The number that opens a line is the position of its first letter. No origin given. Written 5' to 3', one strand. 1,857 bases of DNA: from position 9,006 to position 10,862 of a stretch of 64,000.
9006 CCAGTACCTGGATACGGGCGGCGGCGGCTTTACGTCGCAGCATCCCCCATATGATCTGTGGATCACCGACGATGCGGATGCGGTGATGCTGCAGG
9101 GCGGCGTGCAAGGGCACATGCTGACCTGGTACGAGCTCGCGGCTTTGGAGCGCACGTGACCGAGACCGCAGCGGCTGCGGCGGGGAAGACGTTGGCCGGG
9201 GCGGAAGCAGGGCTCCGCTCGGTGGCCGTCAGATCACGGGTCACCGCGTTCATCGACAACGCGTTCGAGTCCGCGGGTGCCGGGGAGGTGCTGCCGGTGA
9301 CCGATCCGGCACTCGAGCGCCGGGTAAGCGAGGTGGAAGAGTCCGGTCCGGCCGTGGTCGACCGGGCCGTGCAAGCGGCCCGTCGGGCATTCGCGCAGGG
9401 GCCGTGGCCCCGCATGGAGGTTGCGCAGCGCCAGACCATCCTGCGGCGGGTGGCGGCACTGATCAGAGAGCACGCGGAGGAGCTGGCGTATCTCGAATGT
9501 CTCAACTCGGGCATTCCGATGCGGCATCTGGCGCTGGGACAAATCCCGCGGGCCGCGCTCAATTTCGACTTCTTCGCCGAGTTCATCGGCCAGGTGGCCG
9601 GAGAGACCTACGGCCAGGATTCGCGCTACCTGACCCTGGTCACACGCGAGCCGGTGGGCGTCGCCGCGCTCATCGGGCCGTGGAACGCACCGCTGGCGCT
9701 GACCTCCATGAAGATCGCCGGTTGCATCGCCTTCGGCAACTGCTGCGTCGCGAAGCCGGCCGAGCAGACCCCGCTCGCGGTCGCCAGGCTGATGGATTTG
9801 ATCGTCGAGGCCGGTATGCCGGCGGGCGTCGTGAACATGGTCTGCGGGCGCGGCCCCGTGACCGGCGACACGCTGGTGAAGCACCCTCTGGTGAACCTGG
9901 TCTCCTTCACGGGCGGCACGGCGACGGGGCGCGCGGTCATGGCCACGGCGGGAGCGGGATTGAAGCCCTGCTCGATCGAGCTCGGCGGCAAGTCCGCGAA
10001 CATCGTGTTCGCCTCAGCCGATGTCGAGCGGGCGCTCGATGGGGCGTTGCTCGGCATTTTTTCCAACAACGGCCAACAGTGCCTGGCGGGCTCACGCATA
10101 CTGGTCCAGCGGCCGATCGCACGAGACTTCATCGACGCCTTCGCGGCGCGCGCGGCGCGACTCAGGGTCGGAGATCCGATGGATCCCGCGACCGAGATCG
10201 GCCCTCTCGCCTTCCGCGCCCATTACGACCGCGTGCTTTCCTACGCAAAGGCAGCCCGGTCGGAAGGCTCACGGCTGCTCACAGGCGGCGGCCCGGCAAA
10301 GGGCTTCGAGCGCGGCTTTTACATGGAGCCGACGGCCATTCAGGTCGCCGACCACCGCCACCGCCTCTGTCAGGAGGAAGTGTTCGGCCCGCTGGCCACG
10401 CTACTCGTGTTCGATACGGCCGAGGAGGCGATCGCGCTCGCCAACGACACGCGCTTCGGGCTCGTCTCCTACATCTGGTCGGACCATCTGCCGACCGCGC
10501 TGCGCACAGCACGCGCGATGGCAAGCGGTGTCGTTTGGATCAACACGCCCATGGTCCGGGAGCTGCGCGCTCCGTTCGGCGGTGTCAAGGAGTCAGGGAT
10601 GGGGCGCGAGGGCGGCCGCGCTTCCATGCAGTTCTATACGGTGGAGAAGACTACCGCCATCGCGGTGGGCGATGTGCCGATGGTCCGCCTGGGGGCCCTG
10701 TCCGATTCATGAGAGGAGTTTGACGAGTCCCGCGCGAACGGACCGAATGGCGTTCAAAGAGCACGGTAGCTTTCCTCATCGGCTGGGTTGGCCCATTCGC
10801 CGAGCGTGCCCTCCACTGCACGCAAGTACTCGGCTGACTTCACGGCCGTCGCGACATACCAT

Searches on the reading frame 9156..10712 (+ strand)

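Call 20: search_protein_families(library=pfam, proteins=[window:9156-10712:+], max_evalue=0.001)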
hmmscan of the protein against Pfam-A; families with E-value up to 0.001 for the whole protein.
window:9156-10712:+ (518 aa): 1 family
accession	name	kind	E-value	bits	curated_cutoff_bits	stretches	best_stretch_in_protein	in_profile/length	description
PF00171.27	Aldedh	-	9.6e-154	512.8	23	1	44-499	7-460/461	Aldehyde dehydrogenase family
